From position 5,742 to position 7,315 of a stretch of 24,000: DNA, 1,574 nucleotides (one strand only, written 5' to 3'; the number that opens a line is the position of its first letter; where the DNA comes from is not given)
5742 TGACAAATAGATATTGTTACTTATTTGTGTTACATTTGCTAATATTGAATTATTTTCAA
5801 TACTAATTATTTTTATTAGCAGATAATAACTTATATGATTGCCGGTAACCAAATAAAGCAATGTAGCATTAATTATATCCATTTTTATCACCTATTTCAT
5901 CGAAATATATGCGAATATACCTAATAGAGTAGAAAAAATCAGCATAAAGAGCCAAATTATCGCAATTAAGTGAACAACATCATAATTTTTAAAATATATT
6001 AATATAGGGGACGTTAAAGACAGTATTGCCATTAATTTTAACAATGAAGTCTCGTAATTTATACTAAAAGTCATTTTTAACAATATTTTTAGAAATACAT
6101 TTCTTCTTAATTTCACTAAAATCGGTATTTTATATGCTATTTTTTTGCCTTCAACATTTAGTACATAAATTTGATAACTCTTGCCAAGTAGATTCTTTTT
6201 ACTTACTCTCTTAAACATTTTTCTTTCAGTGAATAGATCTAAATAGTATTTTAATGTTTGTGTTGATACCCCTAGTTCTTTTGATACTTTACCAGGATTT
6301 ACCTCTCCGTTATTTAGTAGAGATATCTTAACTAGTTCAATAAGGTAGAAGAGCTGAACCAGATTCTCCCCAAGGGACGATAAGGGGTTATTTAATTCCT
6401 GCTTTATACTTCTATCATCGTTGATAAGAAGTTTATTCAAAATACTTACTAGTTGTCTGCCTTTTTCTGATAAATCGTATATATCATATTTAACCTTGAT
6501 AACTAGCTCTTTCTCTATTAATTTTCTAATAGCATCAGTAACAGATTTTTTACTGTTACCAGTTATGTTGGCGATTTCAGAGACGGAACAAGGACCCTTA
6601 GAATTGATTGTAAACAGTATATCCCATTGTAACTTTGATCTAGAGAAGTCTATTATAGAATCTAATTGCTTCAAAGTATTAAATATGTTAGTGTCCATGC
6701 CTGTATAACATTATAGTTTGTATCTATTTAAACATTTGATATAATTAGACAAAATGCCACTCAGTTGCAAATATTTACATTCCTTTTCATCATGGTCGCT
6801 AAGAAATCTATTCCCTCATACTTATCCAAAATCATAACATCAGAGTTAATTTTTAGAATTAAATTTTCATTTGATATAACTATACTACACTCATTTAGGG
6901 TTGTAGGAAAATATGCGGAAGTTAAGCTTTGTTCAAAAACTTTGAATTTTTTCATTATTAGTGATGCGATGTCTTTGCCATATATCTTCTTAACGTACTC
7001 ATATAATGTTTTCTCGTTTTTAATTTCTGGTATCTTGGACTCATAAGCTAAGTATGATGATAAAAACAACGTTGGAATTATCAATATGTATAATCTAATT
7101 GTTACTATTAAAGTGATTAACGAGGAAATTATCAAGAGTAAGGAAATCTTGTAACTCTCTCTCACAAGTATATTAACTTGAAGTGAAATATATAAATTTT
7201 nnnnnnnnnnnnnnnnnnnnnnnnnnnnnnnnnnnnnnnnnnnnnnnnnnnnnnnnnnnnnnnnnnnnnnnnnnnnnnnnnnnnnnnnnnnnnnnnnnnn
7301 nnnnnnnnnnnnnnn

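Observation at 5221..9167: Uncharacterised six-gene, all-membrane-protein block between an ArnR-like regulator and the archaellin promoter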

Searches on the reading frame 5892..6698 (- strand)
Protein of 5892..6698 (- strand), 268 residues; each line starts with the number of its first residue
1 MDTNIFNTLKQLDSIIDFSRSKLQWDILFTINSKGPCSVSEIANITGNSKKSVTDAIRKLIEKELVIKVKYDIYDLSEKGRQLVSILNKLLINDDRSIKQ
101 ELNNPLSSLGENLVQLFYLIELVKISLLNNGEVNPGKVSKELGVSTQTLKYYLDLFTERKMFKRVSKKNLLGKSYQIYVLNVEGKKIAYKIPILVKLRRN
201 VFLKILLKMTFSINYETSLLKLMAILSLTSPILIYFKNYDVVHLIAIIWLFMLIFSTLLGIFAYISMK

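Call 3: search_protein_families(library=pfam, proteins=[window:5892-6698:-], max_evalue=1)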
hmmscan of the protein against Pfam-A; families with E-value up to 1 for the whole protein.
window:5892-6698:- (268 aa): 33 families (the best 25 are shown)
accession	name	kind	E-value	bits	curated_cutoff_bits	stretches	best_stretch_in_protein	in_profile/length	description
PF13412.12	HTH_24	-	3.2e-10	39.9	21.9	2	21-66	2-47/48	Winged helix-turn-helix DNA-binding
PF12802.13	MarR_2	-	3.4e-10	40.4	27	1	21-68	6-52/61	MarR family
PF01047.28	MarR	-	2.7e-09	37.2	24.6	1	23-68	4-49/59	MarR family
PF01978.25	TrmB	-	1.8e-06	28.1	25.6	1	27-70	13-56/68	Sugar-specific transcriptional regulator TrmB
PF01022.26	HTH_5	-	2.2e-05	24.7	22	1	27-68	7-47/47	Bacterial regulatory protein, arsR family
PF25212.1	HVO_A0114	-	3.5e-05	23.9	27.6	1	21-67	21-67/84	HVO_A0114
PF13463.12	HTH_27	-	5.3e-05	23.9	22.2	1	22-80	3-68/68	Winged helix DNA-binding domain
PF25213.1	HVO_A0261_N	-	0.00013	22.2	35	1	17-90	6-77/86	HVO_A0261 N-terminal domain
PF01325.25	Fe_dep_repress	-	0.00016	22.2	26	1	31-71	17-57/60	Iron dependent repressor, N-terminal DNA binding domain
PF04967.18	HTH_10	-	0.00038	20.6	23.1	1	136-153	27-44/53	HTH DNA binding domain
PF14947.12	HTH_45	-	0.0005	20.5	25.5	1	24-90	8-72/77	Winged helix-turn-helix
PF08279.18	HTH_11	-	0.00055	20.2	25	0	27-66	5-45/55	HTH domain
PF04703.18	FaeA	-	0.0011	19.7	20.7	0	130-166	13-49/62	FaeA-like protein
PF00376.29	MerR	-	0.0011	19.2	28.2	1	135-153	2-20/38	MerR family regulatory protein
PF12840.13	HTH_20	-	0.0018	18.6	27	1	30-66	12-48/51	Helix-turn-helix domain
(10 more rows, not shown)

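Call 4: search_protein_families(library=ncbifam, proteins=[window:5892-6698:-], max_evalue=1)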
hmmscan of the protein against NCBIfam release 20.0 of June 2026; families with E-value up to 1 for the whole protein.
window:5892-6698:- (268 aa): 23 families
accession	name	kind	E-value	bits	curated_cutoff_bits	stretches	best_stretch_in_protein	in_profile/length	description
NF041016.1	trans_reg_ArnR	equivalog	9.4e-109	362.9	400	1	1-268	1-269/269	HTH-type transcriptional activator ArnR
TIGR01884.1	cas_HTH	subfamily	4.2e-07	29.6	60.2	1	15-76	135-198/202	CRISPR-associated CARF protein Csa3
NF053610.1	Sso10a_fam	subfamily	2.9e-05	24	60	1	25-83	8-63/64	Sso10a family chromatin protein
NF003025.0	PRK03902.1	equivalog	6.4e-05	23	138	1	27-87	13-73/142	transcriptional regulator MntR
NF040939.2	trans_reg_lrs14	equivalog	6.7e-05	22.9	90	1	22-72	21-72/103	Lrs14 family HTH-type transcriptional regulator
NF047937.1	TransRegNagC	equivalog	0.00051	19.4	650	1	31-88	20-74/399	DNA-binding transcriptional regulator NagC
NF053606.1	Sta1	subfamily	0.00085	19.4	80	1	23-81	21-76/100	Sta1 family transcriptional regulator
NF008273.0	PRK11050.1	equivalog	0.0011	18.6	153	1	32-84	50-102/156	manganese-binding transcriptional regulator MntR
NF053814.1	teico_TcaR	equivalog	0.0013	18.8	170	1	16-88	32-112/151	MarR family transcriptional regulator TcaR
NF033788.1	HTH_metalloreg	subfamily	0.0016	18.2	55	1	26-67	15-56/77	metalloregulator ArsR/SmtB family transcription factor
NF053660.1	ORF80_fam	equivalog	0.0053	16.6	95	1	26-67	6-46/70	ORF80 family leucine zipper DNA-binding protein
NF053755.1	MsvR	equivalog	0.011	15.5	220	1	20-131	11-123/236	transcriptional factor MsvR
TIGR02337.1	HpaR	equivalog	0.023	14.5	121.2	1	23-88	29-100/130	homoprotocatechuate degradation operon regulator HpaR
NF045593.1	bilirub_TF_BilQ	equivalog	0.03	14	125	1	30-104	38-118/135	bilirubin utilization transcriptional regulator BilQ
NF038251.1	AdcR_fam_Zn_TF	equivalog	0.061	13.5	175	1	24-70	38-83/143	zinc-dependent MarR family transcriptional regulator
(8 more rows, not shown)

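Call 24: find_related_loci(query=A2, collection=genome_contigs, flank=10000)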
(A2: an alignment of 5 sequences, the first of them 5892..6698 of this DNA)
Query A2 (268 aa) in genome_contigs; peptide patterns used: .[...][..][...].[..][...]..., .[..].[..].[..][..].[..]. (x = any residue, [..] = any of these).
133 stretches matched a pattern; 11 encode a relative of the query (tblastn E <= 1e-3); 10 distinct loci.
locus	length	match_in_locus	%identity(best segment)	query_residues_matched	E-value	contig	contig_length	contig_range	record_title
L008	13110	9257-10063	56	1-268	5e-97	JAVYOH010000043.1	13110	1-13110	MAG: Saccharolobus sp. isolate DRTY-1_201705_bins_33 DRTY-1_201705_bins_33_scaffold_43, whole genome shotgun sequence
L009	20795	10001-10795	42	4-268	5e-65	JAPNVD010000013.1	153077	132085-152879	MAG: Sulfolobaceae archaeon isolate CF.Pisc.bin.25 k141_1634701, whole genome shotgun sequence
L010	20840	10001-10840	39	4-268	8e-61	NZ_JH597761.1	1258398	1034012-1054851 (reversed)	Metallosphaera yellowstonensis MK1 MetMK1scaffold_10, whole genome shotgun sequence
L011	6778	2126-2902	39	5-265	3e-60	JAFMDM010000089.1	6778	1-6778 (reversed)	MAG: Methanobacteriota archaeon isolate CPBay_Spr30G08_79 NODE_7477_length_6778_cov_4.624275, whole genome shotgun seque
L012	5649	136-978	36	2-268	9e-54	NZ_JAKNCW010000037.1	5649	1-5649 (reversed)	Metallosphaera javensis (ex Hofmann et al. 2022) strain J1 NODE_37_length_5649_cov_86.749641, whole genome shotgun seque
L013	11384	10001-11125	29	9-263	3e-22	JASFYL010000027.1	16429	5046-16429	MAG: Thermoproteota archaeon isolate JZ_65_OP_bin_38 NODE_27_length_16429_cov_2.097289, whole genome shotgun sequence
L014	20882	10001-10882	27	7-255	6e-22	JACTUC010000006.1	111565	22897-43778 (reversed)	MAG: Candidatus Methanomethyliaceae archaeon isolate SPRUCE.2016.3.metabat2.33 SPRUCE.2016.3_scaffold_139, whole genome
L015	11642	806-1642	27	6-260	3e-19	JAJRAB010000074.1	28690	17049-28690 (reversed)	MAG: Candidatus Methanomethylicus sp. isolate OWC_0001 OWC_0001_k121_53639457, whole genome shotgun sequence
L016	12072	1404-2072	27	9-209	3e-12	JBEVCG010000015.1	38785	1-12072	MAG: Thermoproteota archaeon isolate 2_1_SS_W3_F1_Bin023_Water NODE_194_length_38785_cov_7.026517, whole genome shotgun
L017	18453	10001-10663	49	3-268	1e-12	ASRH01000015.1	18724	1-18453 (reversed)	MAG: Candidatus Aramenus sulfurataquae isolate AZ1-illumina contig15, whole genome shotgun sequence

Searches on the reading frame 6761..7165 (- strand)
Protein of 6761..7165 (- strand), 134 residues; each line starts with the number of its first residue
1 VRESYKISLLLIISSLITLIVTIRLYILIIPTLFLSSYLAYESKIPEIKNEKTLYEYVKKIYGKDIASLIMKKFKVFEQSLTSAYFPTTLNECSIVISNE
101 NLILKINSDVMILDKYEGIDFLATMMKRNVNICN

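Call 3: search_protein_families(library=pfam, proteins=[window:6761-7165:-], max_evalue=1)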
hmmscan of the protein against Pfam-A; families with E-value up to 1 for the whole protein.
window:6761-7165:- (134 aa): 1 family
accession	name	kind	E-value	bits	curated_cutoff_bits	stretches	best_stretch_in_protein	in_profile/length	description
PF18950.5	DUF5694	-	0.0063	17.3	27.5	1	50-133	60-140/185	Family of unknown function (DUF5694)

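Call 4: search_protein_families(library=ncbifam, proteins=[window:6761-7165:-], max_evalue=1)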
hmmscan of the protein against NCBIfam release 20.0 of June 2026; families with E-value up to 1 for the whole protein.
window:6761-7165:- (134 aa): 0 families
